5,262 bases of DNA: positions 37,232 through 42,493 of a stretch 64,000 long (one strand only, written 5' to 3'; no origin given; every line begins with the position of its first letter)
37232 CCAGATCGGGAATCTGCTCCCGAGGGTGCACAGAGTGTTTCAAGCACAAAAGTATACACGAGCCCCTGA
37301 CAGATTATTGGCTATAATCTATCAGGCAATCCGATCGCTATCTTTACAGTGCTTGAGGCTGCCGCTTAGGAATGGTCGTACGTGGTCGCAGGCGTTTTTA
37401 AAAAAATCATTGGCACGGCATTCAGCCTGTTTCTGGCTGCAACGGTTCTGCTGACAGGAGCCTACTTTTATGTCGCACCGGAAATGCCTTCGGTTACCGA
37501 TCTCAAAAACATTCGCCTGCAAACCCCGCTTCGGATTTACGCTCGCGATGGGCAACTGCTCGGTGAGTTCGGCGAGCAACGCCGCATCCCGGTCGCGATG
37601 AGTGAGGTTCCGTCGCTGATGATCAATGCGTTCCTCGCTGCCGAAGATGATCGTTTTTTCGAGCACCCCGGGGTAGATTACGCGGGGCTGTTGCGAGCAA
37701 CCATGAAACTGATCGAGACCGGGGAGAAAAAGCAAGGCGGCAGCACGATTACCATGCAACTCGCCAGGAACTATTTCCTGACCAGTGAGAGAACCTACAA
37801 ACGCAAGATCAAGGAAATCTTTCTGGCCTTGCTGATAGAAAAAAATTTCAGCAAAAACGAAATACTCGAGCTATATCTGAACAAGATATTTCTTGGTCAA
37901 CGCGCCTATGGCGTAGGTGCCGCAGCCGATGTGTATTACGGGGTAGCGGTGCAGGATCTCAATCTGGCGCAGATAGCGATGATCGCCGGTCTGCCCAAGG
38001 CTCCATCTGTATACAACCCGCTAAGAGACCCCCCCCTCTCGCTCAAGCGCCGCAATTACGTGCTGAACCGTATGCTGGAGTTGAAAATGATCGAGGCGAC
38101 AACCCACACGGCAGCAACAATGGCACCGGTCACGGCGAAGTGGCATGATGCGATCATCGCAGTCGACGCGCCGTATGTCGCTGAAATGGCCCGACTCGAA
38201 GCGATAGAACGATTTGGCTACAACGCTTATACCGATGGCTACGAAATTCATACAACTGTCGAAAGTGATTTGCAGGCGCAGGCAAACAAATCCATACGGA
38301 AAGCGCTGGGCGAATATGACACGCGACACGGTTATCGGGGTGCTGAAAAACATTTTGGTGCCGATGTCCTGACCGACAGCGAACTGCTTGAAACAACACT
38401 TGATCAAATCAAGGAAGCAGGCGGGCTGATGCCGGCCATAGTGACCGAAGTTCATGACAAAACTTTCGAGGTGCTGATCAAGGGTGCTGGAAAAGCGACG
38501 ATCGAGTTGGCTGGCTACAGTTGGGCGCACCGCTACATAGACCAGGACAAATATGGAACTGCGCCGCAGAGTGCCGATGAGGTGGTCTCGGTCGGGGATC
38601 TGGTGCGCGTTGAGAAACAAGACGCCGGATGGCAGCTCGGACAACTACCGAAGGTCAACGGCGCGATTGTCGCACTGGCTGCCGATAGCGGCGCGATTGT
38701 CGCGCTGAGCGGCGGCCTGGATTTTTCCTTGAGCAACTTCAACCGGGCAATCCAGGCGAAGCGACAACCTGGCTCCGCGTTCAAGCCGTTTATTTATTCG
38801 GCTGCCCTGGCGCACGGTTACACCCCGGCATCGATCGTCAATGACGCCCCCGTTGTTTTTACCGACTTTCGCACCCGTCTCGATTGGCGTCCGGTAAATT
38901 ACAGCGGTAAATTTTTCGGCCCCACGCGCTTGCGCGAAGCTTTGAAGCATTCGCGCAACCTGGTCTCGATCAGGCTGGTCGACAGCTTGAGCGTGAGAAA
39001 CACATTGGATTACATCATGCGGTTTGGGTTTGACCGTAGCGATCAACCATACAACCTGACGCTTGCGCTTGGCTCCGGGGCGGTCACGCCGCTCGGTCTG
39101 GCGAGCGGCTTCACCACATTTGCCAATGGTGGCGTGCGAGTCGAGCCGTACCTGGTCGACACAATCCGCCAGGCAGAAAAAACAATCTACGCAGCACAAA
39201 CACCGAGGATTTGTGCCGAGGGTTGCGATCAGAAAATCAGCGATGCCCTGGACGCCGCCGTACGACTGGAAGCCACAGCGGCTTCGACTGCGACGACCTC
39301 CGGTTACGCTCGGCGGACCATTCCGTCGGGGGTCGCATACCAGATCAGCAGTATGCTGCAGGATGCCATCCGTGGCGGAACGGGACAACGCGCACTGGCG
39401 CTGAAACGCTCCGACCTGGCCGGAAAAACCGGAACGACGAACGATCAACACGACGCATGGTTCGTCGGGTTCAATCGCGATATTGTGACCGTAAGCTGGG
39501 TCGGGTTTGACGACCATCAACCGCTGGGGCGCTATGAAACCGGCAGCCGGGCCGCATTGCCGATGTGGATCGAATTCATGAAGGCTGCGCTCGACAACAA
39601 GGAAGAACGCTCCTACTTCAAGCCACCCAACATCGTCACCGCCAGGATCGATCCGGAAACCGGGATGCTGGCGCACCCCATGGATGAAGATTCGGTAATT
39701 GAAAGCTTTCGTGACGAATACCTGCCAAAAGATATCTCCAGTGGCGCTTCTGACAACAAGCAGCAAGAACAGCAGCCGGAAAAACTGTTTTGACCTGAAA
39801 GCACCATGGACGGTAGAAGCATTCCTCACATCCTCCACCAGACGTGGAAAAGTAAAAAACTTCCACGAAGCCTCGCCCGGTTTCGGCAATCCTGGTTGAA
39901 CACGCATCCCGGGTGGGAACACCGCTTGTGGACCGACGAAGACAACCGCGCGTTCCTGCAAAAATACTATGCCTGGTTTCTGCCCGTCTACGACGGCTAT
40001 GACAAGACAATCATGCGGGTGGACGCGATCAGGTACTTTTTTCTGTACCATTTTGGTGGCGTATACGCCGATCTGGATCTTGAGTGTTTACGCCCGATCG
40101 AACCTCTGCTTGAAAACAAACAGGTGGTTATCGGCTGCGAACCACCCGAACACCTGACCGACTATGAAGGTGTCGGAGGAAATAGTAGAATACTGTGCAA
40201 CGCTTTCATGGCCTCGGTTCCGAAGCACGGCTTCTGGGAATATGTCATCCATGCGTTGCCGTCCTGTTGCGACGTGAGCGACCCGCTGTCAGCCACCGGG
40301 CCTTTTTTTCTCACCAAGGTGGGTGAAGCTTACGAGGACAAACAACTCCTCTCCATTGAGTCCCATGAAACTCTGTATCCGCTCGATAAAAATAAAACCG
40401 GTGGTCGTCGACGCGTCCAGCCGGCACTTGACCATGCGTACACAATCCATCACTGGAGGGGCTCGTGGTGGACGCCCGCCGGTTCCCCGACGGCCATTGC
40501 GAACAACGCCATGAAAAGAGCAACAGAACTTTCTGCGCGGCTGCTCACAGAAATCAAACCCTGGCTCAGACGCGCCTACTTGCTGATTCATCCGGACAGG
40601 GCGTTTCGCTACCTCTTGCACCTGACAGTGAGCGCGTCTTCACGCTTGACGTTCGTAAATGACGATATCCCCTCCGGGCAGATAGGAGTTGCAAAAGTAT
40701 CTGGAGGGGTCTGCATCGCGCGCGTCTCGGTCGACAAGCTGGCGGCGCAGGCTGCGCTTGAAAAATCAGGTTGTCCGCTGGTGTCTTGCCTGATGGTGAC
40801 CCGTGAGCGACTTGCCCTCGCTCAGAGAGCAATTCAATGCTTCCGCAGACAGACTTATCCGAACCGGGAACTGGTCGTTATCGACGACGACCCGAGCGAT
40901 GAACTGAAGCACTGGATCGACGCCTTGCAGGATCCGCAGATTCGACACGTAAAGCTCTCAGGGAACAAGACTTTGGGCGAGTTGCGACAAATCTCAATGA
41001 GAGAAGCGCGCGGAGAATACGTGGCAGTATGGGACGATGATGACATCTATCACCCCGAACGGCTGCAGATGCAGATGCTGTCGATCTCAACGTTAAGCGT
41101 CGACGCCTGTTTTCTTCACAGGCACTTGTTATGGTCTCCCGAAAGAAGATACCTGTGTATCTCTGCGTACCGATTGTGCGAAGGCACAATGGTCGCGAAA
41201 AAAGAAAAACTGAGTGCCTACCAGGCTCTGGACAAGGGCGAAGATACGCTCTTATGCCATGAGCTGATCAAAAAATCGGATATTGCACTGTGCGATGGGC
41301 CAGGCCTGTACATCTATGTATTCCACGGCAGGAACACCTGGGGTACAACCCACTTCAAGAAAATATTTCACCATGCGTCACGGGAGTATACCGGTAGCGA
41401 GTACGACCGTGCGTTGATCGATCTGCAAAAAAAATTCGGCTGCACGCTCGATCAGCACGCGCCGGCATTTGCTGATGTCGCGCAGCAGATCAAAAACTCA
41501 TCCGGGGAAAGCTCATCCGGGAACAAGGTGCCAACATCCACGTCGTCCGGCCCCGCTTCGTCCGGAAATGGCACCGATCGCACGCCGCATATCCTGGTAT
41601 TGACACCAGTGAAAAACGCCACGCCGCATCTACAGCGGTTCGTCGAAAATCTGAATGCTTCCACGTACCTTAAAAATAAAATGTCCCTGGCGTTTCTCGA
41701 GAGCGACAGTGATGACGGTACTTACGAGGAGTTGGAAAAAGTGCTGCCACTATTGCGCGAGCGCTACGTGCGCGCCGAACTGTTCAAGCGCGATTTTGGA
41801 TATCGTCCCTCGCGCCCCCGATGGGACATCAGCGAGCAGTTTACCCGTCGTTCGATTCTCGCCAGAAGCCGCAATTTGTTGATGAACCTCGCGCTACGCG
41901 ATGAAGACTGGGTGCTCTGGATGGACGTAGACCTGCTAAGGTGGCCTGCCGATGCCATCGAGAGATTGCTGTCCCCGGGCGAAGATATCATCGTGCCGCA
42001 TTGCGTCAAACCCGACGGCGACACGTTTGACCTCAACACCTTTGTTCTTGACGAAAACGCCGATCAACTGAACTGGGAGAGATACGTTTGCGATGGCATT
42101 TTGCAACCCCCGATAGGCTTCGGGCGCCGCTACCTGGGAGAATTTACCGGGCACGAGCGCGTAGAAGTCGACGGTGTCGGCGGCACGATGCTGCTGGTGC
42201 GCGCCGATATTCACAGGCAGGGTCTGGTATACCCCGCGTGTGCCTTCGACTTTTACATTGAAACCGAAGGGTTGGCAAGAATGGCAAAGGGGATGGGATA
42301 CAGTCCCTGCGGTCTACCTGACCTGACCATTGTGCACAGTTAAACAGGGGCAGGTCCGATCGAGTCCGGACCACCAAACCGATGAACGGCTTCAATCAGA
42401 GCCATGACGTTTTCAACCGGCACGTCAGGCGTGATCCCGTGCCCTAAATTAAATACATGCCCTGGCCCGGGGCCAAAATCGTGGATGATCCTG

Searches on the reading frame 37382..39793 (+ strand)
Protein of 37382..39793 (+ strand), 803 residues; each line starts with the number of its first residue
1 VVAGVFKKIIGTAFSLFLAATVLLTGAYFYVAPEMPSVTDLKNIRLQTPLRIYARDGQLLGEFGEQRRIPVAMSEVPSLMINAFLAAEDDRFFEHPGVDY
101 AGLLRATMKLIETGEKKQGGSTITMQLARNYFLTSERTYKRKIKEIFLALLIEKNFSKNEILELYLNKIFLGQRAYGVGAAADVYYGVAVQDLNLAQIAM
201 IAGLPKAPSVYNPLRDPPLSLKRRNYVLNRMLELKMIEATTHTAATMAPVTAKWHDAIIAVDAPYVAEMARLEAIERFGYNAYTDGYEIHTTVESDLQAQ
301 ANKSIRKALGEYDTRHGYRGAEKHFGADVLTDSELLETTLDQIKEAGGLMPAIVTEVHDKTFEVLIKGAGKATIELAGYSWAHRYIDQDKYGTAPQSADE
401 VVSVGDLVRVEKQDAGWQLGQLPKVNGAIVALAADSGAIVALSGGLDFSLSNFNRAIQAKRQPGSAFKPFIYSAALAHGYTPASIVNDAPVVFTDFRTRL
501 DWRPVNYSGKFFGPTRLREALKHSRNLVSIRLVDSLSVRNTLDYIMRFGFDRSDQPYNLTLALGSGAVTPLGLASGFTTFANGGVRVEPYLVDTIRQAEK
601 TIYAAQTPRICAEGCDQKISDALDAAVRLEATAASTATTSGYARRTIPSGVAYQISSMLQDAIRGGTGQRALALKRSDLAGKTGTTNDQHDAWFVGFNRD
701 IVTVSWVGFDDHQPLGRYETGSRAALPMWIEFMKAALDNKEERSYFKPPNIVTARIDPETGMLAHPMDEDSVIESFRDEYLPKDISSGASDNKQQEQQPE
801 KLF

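Call 40: search_protein_families(library=pfam, proteins=[window:37382-39793:+])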
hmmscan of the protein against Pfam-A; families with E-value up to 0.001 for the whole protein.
window:37382-39793:+ (803 aa): 3 families
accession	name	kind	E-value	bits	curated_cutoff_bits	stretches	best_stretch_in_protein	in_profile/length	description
PF00912.28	Transgly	-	1.7e-65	220.2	27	1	57-231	2-177/178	Transglycosylase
PF00905.27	Transpeptidase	-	1.3e-26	93.9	22.1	1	427-699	1-266/299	Penicillin binding protein transpeptidase domain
PF17092.11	PCB_OB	-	3.8e-25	89.2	27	1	318-425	1-111/111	Penicillin-binding protein OB-like domain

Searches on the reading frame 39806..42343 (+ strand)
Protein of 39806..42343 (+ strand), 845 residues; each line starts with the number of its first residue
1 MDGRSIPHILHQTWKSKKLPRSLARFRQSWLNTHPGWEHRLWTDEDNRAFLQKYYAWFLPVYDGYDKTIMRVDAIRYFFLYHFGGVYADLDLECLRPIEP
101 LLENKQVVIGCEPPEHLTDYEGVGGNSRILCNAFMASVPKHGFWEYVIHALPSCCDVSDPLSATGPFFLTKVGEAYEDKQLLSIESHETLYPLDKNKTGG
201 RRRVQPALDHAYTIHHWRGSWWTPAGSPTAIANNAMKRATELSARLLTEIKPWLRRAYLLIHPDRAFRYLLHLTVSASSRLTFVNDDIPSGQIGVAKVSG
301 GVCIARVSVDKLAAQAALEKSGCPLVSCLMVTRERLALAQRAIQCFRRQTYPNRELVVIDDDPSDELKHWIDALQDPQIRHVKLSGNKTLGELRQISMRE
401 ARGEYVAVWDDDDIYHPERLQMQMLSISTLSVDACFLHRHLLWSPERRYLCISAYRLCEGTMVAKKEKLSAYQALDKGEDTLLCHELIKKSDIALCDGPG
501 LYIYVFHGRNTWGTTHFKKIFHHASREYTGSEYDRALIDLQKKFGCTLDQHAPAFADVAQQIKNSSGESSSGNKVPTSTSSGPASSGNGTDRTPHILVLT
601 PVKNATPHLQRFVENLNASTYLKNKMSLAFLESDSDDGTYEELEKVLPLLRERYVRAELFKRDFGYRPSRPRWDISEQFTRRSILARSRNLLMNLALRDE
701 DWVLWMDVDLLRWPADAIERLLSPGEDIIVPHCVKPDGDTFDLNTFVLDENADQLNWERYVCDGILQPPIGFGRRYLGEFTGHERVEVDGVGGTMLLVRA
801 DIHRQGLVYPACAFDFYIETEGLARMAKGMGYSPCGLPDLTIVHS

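Call 40: search_protein_families(library=pfam, proteins=[window:39806-42343:+])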
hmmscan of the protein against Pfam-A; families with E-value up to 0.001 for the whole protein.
window:39806-42343:+ (845 aa): 4 families
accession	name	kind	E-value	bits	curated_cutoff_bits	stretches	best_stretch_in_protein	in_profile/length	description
PF03452.20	Anp1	-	6.3e-42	144.3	28.8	1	586-811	13-261/263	Anp1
PF00535.33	Glycos_transf_2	-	1.2e-23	84.3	23.3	1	327-433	1-109/168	Glycosyl transferase family 2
PF04488.21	Gly_transf_sug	-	1.6e-18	67.6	23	1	22-106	3-91/93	Glycosyltransferase sugar-binding region containing DXD motif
PF13704.12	Glyco_tranf_2_4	-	3.5e-06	27.9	27.5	0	354-419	20-88/98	Glycosyl transferase family 2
